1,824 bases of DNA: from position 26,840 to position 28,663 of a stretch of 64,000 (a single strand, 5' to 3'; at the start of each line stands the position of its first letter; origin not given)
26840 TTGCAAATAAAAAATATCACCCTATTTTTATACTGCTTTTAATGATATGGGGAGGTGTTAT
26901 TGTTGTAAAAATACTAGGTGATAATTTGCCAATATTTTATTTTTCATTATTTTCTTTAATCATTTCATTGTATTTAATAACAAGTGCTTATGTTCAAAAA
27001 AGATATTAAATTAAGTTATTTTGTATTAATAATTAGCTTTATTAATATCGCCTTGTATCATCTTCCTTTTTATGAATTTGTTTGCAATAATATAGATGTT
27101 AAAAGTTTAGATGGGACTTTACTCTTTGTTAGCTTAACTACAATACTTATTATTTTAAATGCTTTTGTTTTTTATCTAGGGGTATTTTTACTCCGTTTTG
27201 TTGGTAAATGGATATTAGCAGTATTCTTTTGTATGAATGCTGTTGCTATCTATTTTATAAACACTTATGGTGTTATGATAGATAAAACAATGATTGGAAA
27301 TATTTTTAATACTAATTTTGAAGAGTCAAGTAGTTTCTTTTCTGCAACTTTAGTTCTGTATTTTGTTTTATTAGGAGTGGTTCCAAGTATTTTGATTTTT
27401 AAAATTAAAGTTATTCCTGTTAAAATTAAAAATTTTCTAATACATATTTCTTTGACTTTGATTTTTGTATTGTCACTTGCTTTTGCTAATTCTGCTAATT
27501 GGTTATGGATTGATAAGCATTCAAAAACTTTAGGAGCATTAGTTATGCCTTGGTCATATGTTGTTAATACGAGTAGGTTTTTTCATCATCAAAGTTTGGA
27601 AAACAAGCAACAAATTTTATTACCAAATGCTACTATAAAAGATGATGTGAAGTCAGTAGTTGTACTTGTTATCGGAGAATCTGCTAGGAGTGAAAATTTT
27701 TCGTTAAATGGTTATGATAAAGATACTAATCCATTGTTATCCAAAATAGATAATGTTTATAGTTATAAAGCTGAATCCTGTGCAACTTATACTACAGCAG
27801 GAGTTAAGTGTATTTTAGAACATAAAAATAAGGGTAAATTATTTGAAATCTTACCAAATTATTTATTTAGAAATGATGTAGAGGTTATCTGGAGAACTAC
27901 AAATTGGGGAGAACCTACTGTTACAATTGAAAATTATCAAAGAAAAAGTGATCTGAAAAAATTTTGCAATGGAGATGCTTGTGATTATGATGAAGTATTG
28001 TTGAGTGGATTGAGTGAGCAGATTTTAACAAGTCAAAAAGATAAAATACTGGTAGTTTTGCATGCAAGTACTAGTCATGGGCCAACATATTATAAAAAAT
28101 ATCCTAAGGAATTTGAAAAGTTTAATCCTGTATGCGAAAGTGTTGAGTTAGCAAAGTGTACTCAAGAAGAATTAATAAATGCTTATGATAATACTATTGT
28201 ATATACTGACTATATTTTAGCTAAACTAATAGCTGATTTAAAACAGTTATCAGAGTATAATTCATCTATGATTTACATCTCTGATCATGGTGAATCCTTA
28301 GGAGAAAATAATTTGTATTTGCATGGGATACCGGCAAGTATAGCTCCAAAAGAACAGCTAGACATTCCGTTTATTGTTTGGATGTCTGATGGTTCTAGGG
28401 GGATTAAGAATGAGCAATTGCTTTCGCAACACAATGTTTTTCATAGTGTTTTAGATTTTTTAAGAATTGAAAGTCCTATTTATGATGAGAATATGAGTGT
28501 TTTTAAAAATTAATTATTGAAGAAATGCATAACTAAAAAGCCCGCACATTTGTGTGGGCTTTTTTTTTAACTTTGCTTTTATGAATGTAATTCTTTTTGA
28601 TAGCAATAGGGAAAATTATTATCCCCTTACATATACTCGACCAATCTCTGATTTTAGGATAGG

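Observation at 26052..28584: PAP2 + EptA/MCR-family lipid A remodelling cassette bracketed by 49-bp perfect direct repeats that each carry a terminator, a promoter box and an ATG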

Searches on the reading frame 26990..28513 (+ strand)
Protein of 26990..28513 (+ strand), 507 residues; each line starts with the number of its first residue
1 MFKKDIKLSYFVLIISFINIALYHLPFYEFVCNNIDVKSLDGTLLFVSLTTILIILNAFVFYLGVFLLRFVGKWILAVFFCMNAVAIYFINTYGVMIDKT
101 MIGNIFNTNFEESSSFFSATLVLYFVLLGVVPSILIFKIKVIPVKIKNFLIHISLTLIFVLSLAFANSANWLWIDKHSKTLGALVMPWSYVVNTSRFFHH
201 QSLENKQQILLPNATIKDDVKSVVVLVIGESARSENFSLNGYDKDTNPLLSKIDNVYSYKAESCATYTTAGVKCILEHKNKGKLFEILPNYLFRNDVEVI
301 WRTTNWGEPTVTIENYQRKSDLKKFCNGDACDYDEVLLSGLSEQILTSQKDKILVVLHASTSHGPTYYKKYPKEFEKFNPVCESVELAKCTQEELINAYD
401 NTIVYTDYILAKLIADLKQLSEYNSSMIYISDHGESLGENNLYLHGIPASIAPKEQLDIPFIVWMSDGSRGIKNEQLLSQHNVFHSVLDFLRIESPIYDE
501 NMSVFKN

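Call 5: search_protein_families(library=pfam, proteins=[window:26990-28513:+])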
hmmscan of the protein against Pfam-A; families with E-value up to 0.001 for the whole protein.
window:26990-28513:+ (507 aa): 2 families
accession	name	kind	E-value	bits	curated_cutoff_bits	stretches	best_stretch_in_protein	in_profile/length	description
PF00884.28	Sulfatase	-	9.9e-49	166.7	25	1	223-491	2-299/301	Sulfatase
PF08019.17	EptA_B_N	-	2.9e-36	125.1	22.3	1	58-201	4-151/152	Phosphoethanolamine transferase EptA/EptB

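Call 8: find_encoding_contigs(protein=window:26990-28513:+, flank=6000, max_places=10)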
Protein window:26990-28513:+ (507 aa): 16 contigs read that carry it; 7 places shown.
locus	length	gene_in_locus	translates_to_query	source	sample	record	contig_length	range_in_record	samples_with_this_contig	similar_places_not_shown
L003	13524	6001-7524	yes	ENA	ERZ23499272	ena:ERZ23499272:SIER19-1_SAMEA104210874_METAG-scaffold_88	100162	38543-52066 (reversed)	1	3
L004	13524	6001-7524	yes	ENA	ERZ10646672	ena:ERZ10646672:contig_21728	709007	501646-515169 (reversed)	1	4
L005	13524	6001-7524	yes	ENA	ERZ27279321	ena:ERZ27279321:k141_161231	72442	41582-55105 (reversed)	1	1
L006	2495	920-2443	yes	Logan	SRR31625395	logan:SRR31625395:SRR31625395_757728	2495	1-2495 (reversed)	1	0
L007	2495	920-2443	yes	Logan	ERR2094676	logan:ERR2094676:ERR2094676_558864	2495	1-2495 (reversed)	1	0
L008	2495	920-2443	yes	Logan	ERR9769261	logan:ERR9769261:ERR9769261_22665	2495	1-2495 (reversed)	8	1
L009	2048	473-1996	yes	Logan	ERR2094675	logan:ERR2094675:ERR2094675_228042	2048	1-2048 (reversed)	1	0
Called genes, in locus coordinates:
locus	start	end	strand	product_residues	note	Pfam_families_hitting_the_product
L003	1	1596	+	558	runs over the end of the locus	-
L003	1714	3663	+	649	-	PF02518:HATPase_c, PF00204:DNA_gyraseB, PF01751:Toprim, PF00986:DNA_gyraseB_C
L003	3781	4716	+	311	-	PF00056:Ldh_1_N, PF02866:Ldh_1_C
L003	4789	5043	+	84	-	PF01197:Ribosomal_L31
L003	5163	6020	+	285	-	PF01569:PAP2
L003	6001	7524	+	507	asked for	PF08019:EptA_B_N, PF00884:Sulfatase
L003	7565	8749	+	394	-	PF13562:NTP_transf_4, PF00132:Hexapep (faint)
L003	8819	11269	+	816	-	PF02190:LON_substr_bdg, PF00004:AAA, PF07728:AAA_5, PF22667:Lon_lid, PF05362:Lon_C, PF13541:ChlI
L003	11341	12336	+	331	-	-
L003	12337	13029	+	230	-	PF02224:Cytidylate_kin, PF13189:Cytidylate_kin2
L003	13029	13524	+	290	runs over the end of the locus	PF02401:LYTB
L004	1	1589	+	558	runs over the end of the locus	-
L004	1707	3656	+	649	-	PF02518:HATPase_c, PF00204:DNA_gyraseB, PF01751:Toprim, PF00986:DNA_gyraseB_C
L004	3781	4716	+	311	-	PF00056:Ldh_1_N, PF02866:Ldh_1_C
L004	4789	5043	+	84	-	PF01197:Ribosomal_L31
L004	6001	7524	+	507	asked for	PF08019:EptA_B_N, PF00884:Sulfatase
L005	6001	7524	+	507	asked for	PF08019:EptA_B_N, PF00884:Sulfatase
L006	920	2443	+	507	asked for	PF08019:EptA_B_N, PF00884:Sulfatase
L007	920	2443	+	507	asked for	PF08019:EptA_B_N, PF00884:Sulfatase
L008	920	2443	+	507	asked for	PF08019:EptA_B_N, PF00884:Sulfatase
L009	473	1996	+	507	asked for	PF08019:EptA_B_N, PF00884:Sulfatase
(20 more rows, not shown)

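Call 13: find_homologous_proteins(query=window:26990-28513:+, max_evalue=1e-30)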
Query window:26990-28513:+ (507 aa): 7688 proteins with E <= 1e-30 among 8000 candidates; the best 120 are listed.
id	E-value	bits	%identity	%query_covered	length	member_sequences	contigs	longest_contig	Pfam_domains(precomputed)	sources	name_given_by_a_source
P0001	0.0e+0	1075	94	100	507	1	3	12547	PF08019.18,PF00884.29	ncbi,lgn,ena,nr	ncbi:MAG: phosphoethanolamine--lipid A transferase EptA [Pelagibacterales bacterium]|nr:phosphoethan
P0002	0.0e+0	1020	88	100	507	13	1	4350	PF08019.18,PF00884.29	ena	-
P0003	0.0e+0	1019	88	100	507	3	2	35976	PF08019.18,PF00884.29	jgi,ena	-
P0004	2.9e-294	994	86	100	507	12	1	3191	PF08019.18,PF00884.29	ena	-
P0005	2.4e-293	991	85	100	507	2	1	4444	PF08019.18,PF00884.29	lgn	-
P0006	7.4e-279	943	80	100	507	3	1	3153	PF08019.18,PF00884.29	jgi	jgi:lipid A ethanolaminephosphotransferase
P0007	9.9e-275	930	79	100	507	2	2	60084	PF08019.18,PF00884.29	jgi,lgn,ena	jgi:lipid A ethanolaminephosphotransferase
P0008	1.6e-273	926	79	100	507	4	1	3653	PF08019.18,PF00884.29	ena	-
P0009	9.6e-266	900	78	100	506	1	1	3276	PF08019.18,PF00884.29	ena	-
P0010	5.9e-263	891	76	99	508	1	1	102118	PF08019.18,PF00884.29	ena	-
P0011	6.6e-263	891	76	99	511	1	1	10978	PF08019.18,PF00884.29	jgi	-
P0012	3.1e-259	879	75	100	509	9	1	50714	PF08019.18,PF00884.29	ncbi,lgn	-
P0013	5.5e-259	878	75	100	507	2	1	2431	PF08019.18,PF00884.29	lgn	-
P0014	6.0e-259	878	75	100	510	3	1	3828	PF08019.18,PF00884.29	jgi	jgi:lipid A ethanolaminephosphotransferase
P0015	7.6e-259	877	74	100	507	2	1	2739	PF08019.18,PF00884.29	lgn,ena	-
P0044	6.8e-248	841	72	100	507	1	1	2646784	PF08019.18,PF00884.29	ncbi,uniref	ncbi:phosphoethanolamine--lipid A transferase EptA [Mariniflexile jejuense]|uniref:Phosphoethanolami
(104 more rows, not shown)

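Call 15: find_encoding_contigs(protein=P0001, flank=7000, max_places=4)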
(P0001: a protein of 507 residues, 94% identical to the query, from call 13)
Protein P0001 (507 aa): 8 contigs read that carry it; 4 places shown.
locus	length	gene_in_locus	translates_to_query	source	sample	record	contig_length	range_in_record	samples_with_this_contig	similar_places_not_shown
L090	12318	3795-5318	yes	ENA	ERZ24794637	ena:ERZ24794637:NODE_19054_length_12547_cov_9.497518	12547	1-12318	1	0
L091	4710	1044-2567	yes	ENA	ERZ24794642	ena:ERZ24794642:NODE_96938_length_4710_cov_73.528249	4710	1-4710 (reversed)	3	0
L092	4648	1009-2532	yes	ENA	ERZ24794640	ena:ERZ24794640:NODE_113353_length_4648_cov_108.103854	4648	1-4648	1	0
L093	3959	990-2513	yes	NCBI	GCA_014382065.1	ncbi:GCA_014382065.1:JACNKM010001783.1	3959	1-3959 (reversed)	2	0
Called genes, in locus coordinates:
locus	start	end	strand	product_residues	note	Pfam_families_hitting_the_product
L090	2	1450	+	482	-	?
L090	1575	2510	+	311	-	PF00056:Ldh_1_N, PF02866:Ldh_1_C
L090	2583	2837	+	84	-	PF01197:Ribosomal_L31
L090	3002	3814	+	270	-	PF01569:PAP2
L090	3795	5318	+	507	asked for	PF08019:EptA_B_N, PF00884:Sulfatase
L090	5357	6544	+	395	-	PF13562:NTP_transf_4, PF00132:Hexapep (faint)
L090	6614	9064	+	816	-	PF02190:LON_substr_bdg, PF00004:AAA, PF07728:AAA_5, PF22667:Lon_lid, PF05362:Lon_C, PF13541:ChlI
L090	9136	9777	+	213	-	-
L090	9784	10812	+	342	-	-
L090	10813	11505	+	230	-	PF02224:Cytidylate_kin, PF13189:Cytidylate_kin2, PF13238:AAA_18 (faint)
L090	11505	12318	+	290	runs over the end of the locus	PF02401:LYTB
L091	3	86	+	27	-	?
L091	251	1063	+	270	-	PF01569:PAP2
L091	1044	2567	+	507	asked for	PF08019:EptA_B_N, PF00884:Sulfatase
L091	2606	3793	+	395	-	PF13562:NTP_transf_4, PF00132:Hexapep (faint)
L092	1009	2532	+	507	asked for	PF08019:EptA_B_N, PF00884:Sulfatase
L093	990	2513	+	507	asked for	PF08019:EptA_B_N, PF00884:Sulfatase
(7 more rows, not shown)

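Call 16: find_encoding_contigs(protein=P0003, flank=7000, max_places=4)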
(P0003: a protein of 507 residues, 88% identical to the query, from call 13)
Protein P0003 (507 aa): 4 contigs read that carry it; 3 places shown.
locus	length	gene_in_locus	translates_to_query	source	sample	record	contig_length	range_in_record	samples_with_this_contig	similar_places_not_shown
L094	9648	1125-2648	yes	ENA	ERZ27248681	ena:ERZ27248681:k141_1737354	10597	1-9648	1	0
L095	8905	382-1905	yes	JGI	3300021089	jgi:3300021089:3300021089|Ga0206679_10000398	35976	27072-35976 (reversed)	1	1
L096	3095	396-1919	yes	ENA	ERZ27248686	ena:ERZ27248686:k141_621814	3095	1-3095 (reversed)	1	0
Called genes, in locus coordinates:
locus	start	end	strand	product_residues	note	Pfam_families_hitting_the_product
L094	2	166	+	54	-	?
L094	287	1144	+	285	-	PF01569:PAP2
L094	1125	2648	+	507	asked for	PF08019:EptA_B_N, PF00884:Sulfatase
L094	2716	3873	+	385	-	PF13562:NTP_transf_4, PF00132:Hexapep (faint)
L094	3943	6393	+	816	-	PF02190:LON_substr_bdg, PF00004:AAA, PF07728:AAA_5, PF22667:Lon_lid, PF05362:Lon_C, PF13541:ChlI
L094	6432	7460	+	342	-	-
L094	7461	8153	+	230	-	PF02224:Cytidylate_kin, PF13189:Cytidylate_kin2, PF13238:AAA_18 (faint)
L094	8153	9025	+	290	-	PF02401:LYTB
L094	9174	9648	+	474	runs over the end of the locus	?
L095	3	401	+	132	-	?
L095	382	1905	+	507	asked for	PF08019:EptA_B_N, PF00884:Sulfatase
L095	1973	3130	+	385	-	PF13562:NTP_transf_4, PF00132:Hexapep (faint)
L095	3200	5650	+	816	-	PF02190:LON_substr_bdg, PF00004:AAA, PF07728:AAA_5, PF22667:Lon_lid, PF05362:Lon_C, PF13541:ChlI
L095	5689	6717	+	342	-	-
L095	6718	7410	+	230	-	PF02224:Cytidylate_kin, PF13189:Cytidylate_kin2, PF13238:AAA_18 (faint)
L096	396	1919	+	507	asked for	PF08019:EptA_B_N, PF00884:Sulfatase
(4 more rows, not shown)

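Call 17: find_encoding_contigs(protein=P0007, flank=7000, max_places=4)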
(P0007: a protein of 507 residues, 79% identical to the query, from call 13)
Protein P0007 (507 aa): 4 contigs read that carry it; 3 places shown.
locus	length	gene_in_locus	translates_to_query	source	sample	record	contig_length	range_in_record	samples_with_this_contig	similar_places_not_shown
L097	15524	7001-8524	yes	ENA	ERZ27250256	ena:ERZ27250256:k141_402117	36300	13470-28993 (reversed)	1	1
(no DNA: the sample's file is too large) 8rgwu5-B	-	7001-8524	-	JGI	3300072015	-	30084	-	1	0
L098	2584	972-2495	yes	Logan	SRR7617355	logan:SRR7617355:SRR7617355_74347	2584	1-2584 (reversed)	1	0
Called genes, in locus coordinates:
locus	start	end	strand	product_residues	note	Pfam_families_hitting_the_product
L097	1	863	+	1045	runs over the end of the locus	PF00515:TPR_1 (faint), PF07719:TPR_2 (faint), PF13174:TPR_6 (faint), PF13176:TPR_7 (faint), PF13181:TPR_8 (faint), PF13424:TPR_12 (faint), PF13428:TPR_14 (faint), PF12895:ANAPC3, +2 more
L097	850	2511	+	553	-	-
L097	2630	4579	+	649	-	PF02518:HATPase_c, PF00204:DNA_gyraseB, PF01751:Toprim, PF00986:DNA_gyraseB_C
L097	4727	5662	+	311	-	PF00056:Ldh_1_N, PF02866:Ldh_1_C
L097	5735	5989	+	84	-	PF01197:Ribosomal_L31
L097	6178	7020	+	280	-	PF01569:PAP2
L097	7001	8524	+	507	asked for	PF08019:EptA_B_N, PF00884:Sulfatase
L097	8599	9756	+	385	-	PF13562:NTP_transf_4, PF00132:Hexapep (faint)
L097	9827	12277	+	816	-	PF02190:LON_substr_bdg, PF00004:AAA, PF07728:AAA_5, PF22667:Lon_lid, PF05362:Lon_C, PF13541:ChlI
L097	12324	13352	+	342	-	-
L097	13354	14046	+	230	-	PF02224:Cytidylate_kin, PF13189:Cytidylate_kin2, PF13238:AAA_18 (faint)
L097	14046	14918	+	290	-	PF02401:LYTB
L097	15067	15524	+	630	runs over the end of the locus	PF13509:S1_2 (faint), PF23459:S1_RRP5 (faint), PF00575:S1, PF21710:Spt6_S1 (faint), PF00575:S1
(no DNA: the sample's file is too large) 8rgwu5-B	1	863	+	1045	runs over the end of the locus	PF00515:TPR_1 (faint), PF07719:TPR_2 (faint), PF13174:TPR_6 (faint), PF13176:TPR_7 (faint), PF13181:TPR_8 (faint), PF13424:TPR_12 (faint), PF13428:TPR_14 (faint), PF12895:ANAPC3, +2 more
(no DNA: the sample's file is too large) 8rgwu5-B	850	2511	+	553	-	-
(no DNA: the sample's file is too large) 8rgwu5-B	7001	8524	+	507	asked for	PF08019:EptA_B_N, PF00884:Sulfatase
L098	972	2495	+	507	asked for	PF08019:EptA_B_N, PF00884:Sulfatase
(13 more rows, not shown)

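Call 27: search_protein_families(library=ncbifam, proteins=[window:26990-28513:+], max_evalue=0.001)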
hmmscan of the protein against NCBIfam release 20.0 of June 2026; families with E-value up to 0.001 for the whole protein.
window:26990-28513:+ (507 aa): 22 families
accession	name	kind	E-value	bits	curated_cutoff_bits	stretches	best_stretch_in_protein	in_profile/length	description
NF007160.0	PRK09598.1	equivalog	1.5e-208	693.4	561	1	1-506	8-519/523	phosphoethanolamine--lipid A transferase EptA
NF028537.1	P_eth_NH2_trans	domain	1.9e-155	518.4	500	1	5-506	2-527/527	phosphoethanolamine--lipid A transferase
NF008619.0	PRK11598.1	equivalog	3.1e-102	342.8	660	1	8-505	14-539/546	phosphoethanolamine transferase EptA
NF033409.0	poly_MCR3_broad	equivalog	5.4e-86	289.3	1075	1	12-506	13-531/535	MCR-3-related phosphoethanolamine--lipid A transferase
NF033862.2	polymyxin_MCR10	exception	1.2e-79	268.4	1250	1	23-483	28-502/539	MCR-10 family phosphoethanolamine--lipid A transferase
NF033836.1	polymyxin_MCR9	exception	2.1e-79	267.6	1240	1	12-471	17-489/539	MCR-9 family phosphoethanolamine--lipid A transferase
NF053859.1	polymyxin_MCR13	exception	2.6e-78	264.2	1250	1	6-496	7-525/541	MCR-13 family phosphoethanolamine--lipid A transferase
NF033408.5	polymyxin_MCR3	exception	3.8e-77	260.1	1225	1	13-506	18-535/540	MCR-3 family phosphoethanolamine--lipid A transferase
NF047438.1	polymyxin_MCR12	exception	4.3e-75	253.1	1200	1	15-500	22-535/548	MCR-12 family phosphoethanolamine--lipid A transferase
NF033671.1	polymyxin_MCR7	exception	1.3e-73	248.5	1250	1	13-506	16-533/539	MCR-7 family phosphoethanolamine--lipid A transferase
NF033669.1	polymyxin_MCR8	exception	1.5e-72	245.4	1250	1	22-505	26-541/565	MCR-8 family phosphoethanolamine--lipid A transferase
NF033463.1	polymyxin_MCR5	exception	2e-71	241.3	1250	1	5-467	15-493/547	MCR-5 family phosphoethanolamine--lipid A transferase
NF000465.1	polymyxin_MCR1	exception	5.5e-68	230.2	1100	1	9-472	14-504/541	MCR-1 family phosphoethanolamine--lipid A transferase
NF033670.1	polymyxin_MCR6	exception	9.2e-68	229.3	1235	1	17-471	23-502/538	MCR-6 family phosphoethanolamine--lipid A transferase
NF033462.1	polymyxin_MCR4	exception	1.3e-62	212.3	1225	1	5-505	7-536/541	MCR-4 family phosphoethanolamine--lipid A transferase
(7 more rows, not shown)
